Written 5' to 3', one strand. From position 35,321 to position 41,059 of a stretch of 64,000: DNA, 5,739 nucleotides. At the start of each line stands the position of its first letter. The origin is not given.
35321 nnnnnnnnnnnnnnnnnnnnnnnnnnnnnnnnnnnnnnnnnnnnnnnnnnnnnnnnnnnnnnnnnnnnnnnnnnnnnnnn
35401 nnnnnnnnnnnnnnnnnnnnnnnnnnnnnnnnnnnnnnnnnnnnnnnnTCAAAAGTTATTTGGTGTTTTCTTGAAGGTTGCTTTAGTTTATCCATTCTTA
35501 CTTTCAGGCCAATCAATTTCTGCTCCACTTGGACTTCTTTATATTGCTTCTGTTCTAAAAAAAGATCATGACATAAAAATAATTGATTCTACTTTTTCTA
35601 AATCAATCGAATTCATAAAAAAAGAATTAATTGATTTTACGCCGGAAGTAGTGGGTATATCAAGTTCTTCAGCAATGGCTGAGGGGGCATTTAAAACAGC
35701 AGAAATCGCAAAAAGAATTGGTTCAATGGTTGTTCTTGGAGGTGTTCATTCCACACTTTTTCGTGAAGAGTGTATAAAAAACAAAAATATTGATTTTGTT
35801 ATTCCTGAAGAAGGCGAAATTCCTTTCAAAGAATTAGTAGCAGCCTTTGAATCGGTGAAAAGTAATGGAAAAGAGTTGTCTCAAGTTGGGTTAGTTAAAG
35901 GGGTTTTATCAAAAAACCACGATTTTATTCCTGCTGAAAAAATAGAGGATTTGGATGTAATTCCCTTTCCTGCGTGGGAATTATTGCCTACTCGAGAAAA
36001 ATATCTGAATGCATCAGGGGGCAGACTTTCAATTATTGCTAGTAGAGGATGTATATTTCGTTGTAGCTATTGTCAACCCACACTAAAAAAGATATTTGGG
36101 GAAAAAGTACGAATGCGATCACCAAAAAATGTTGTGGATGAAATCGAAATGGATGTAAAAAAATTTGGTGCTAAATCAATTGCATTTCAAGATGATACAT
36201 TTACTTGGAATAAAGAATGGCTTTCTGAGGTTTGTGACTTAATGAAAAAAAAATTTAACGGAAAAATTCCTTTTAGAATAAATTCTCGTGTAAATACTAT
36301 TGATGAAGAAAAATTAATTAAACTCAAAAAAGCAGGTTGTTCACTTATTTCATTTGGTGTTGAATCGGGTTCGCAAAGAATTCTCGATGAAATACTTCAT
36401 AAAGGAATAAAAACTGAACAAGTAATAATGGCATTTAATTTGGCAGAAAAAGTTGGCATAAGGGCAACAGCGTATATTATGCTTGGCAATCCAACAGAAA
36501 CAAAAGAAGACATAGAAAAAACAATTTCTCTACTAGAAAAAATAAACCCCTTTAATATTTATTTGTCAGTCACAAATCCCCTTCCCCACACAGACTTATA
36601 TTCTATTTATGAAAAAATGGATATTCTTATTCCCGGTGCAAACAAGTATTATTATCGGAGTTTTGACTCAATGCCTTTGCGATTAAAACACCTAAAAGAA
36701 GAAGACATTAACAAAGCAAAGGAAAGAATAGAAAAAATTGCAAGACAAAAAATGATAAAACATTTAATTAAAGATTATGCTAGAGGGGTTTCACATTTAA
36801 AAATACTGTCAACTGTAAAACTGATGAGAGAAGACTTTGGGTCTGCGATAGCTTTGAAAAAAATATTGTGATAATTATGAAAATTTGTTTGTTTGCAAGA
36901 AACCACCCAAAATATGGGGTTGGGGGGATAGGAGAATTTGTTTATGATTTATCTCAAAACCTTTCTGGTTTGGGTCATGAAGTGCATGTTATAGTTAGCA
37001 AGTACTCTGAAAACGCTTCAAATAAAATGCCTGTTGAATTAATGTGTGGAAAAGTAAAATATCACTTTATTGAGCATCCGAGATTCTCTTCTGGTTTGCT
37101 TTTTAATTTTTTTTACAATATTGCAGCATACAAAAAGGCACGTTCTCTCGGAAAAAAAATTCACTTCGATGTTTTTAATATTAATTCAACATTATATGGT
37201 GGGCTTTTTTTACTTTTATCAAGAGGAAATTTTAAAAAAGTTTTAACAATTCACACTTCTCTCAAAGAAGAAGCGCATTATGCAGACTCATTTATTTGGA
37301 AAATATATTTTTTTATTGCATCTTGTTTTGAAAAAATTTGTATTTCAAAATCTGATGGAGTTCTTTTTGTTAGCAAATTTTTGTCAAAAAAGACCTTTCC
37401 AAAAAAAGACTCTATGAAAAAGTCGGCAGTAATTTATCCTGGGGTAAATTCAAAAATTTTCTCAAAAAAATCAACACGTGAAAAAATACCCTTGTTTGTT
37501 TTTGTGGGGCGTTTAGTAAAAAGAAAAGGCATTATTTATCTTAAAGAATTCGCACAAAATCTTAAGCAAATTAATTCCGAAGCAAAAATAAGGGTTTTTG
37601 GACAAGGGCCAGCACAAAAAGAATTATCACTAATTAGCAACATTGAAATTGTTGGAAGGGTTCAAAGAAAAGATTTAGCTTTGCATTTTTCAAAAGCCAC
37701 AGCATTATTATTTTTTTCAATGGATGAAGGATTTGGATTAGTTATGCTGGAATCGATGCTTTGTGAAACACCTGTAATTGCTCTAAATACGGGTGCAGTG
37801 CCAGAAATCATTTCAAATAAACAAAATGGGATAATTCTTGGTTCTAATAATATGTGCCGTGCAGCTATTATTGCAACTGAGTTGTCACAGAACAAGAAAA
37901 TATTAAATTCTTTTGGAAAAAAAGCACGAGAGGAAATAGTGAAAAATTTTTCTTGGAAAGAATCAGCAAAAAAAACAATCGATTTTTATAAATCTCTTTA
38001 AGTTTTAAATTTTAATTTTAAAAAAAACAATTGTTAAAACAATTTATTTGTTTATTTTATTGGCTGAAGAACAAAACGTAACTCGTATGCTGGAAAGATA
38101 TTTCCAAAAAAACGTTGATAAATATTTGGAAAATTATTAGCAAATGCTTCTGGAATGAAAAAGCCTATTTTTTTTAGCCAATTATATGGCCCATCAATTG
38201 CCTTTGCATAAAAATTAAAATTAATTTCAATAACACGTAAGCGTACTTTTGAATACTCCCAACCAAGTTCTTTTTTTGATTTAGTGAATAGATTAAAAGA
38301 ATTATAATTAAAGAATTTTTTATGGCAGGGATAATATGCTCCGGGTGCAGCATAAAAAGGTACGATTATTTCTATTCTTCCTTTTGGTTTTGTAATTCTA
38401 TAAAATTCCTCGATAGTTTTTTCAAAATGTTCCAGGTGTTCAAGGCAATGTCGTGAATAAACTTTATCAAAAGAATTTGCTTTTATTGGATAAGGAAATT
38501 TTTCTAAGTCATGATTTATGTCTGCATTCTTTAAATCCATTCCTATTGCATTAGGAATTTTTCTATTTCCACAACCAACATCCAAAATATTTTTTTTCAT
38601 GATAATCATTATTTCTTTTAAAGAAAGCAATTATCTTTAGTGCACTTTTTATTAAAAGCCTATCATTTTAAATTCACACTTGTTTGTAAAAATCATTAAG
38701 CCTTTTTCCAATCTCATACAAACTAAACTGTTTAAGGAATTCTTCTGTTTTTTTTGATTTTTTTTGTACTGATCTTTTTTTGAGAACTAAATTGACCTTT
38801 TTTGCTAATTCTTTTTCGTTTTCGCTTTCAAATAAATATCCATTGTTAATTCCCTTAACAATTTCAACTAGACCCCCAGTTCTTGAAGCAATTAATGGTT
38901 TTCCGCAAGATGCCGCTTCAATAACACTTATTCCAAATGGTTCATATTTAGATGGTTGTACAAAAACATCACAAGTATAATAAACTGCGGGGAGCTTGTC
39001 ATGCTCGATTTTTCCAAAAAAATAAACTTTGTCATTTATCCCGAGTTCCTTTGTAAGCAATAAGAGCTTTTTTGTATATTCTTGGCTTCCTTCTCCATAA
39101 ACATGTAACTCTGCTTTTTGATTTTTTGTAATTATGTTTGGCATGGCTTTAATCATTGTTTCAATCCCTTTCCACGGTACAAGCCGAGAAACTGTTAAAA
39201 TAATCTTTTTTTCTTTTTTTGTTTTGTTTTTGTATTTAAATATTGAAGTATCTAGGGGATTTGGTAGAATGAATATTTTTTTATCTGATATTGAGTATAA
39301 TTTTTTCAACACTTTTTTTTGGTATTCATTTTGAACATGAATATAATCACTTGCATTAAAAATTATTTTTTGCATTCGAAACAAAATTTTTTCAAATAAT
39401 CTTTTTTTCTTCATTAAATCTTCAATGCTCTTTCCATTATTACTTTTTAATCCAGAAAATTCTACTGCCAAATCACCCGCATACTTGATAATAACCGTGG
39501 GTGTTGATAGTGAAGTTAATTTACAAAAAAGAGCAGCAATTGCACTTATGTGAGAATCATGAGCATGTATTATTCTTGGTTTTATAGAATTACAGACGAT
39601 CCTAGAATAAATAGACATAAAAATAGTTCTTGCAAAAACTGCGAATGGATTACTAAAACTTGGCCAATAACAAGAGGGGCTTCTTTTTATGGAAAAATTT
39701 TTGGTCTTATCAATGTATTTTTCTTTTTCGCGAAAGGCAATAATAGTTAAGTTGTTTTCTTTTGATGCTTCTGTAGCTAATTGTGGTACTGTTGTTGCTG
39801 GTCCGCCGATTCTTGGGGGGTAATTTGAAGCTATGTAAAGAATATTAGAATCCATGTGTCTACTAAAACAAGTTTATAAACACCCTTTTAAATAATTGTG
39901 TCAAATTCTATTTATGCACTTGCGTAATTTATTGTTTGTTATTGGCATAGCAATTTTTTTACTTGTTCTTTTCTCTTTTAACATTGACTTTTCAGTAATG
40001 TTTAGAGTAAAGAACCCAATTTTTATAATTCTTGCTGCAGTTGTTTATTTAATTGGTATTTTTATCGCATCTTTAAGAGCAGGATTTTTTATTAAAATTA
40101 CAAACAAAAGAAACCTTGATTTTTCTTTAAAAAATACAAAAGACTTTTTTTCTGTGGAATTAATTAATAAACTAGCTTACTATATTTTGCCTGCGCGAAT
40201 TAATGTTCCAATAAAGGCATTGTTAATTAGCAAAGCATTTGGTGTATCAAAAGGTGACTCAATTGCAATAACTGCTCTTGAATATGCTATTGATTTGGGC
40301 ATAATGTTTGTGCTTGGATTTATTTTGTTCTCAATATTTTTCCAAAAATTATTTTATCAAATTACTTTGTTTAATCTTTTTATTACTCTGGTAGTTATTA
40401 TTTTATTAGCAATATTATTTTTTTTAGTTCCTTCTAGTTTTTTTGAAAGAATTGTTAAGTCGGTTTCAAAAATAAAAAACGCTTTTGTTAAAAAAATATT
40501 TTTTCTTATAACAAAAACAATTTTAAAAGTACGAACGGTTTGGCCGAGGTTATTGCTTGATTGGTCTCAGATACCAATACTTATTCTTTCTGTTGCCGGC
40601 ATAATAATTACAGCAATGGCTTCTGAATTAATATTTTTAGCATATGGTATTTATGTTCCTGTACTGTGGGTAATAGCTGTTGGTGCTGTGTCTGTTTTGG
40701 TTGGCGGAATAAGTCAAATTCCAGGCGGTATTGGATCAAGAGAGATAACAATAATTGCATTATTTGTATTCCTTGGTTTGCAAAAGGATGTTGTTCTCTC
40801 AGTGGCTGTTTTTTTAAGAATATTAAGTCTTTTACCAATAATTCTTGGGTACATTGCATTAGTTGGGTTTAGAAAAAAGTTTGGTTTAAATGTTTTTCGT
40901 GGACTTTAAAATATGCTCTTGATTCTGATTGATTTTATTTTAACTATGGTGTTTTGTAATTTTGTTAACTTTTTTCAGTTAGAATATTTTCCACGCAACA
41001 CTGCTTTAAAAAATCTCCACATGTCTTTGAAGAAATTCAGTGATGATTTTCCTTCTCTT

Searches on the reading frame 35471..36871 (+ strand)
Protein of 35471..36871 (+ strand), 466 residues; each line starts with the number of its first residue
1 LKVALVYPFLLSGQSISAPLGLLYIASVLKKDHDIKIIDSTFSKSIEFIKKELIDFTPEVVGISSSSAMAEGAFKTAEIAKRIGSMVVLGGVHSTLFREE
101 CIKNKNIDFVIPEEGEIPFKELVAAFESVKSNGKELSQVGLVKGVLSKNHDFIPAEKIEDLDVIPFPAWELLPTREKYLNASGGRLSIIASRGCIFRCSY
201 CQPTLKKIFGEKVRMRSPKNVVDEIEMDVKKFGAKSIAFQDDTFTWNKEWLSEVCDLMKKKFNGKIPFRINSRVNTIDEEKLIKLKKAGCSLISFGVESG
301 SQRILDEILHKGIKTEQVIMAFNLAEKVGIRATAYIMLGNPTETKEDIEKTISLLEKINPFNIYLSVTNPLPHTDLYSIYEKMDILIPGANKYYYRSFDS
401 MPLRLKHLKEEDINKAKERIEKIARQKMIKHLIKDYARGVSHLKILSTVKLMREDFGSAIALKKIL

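Call 12: search_protein_families(library=pfam, proteins=[window:35471-36871:+], max_evalue=0.0001)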
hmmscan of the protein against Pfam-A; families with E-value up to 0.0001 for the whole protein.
window:35471-36871:+ (466 aa): 2 families
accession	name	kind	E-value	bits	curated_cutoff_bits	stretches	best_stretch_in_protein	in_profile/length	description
PF04055.27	Radical_SAM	-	1.1e-26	94.5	29.5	1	188-355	1-166/166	Radical SAM superfamily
PF02310.24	B12-binding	-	1.2e-16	61.1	32.1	1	16-122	11-120/121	B12 binding domain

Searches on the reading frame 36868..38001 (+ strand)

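Call 12: search_protein_families(library=pfam, proteins=[window:36868-38001:+], max_evalue=0.0001)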
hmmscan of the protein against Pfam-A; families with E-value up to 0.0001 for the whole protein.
window:36868-38001:+ (377 aa): 5 families
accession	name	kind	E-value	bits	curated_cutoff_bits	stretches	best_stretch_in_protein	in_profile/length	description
PF00534.26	Glycos_transf_1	-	3.6e-28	98.7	26.4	1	196-355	4-171/172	Glycosyl transferases group 1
PF13692.12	Glyco_trans_1_4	-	3.1e-22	79.8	27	1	208-328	2-128/142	Glycosyl transferases group 1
PF13439.12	Glyco_transf_4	-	5.2e-18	66.1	28.5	1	18-194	1-167/170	Glycosyltransferase Family 4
PF20706.3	GT4-conflict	-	2.8e-07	30.3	26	0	266-318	271-323/385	Family 4 Glycosyltransferase in conflict systems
PF08323.17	Glyco_transf_5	-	1.6e-06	28.4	22.7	1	14-74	11-92/239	Starch synthase catalytic domain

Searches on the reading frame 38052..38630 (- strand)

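Call 79: search_protein_families(library=pfam, proteins=[window:38052-38630:-], max_evalue=0.001)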
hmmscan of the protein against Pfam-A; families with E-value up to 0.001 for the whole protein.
window:38052-38630:- (192 aa): 5 families
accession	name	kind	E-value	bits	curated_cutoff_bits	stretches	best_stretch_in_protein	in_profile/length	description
PF08241.18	Methyltransf_11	-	6.4e-10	40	21.2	1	38-86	47-93/95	Methyltransferase domain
PF13489.12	Methyltransf_23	-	1.5e-09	38.3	27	1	12-93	23-121/164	Methyltransferase domain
PF13649.12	Methyltransf_25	-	2.4e-06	28.6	27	1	39-84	52-97/97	Methyltransferase domain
PF13847.12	Methyltransf_31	-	9.3e-06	25.8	27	1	34-88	59-109/145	Methyltransferase domain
PF08242.18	Methyltransf_12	-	0.00027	22.1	30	0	44-86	64-98/98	Methyltransferase domain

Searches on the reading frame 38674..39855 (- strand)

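Call 12: search_protein_families(library=pfam, proteins=[window:38674-39855:-], max_evalue=0.0001)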
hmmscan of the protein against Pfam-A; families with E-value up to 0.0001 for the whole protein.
window:38674-39855:- (393 aa): 5 families
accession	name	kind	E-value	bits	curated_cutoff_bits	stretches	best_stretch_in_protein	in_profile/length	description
PF00534.26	Glycos_transf_1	-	2.9e-44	151.1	26.4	1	207-368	6-166/172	Glycosyl transferases group 1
PF13692.12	Glyco_trans_1_4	-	3.4e-33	115.3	27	1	217-359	2-141/142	Glycosyl transferases group 1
PF13439.12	Glyco_transf_4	-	1.6e-09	38.4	28.5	1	16-204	1-169/170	Glycosyltransferase Family 4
PF20706.3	GT4-conflict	-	1e-08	35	26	1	210-335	191-322/385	Family 4 Glycosyltransferase in conflict systems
PF13524.12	Glyco_trans_1_2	-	2.5e-05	24.7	25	1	246-361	13-115/144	Glycosyl transferase-like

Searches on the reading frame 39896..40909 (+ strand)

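Call 12: search_protein_families(library=pfam, proteins=[window:39896-40909:+], max_evalue=0.0001)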
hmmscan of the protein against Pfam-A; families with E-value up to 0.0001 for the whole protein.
window:39896-40909:+ (337 aa): 1 family
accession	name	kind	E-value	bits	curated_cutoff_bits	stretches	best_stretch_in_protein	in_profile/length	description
PF03706.18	LPG_synthase_TM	-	2.3e-22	80.2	33.4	1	15-318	2-302/302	Lysylphosphatidylglycerol synthase TM region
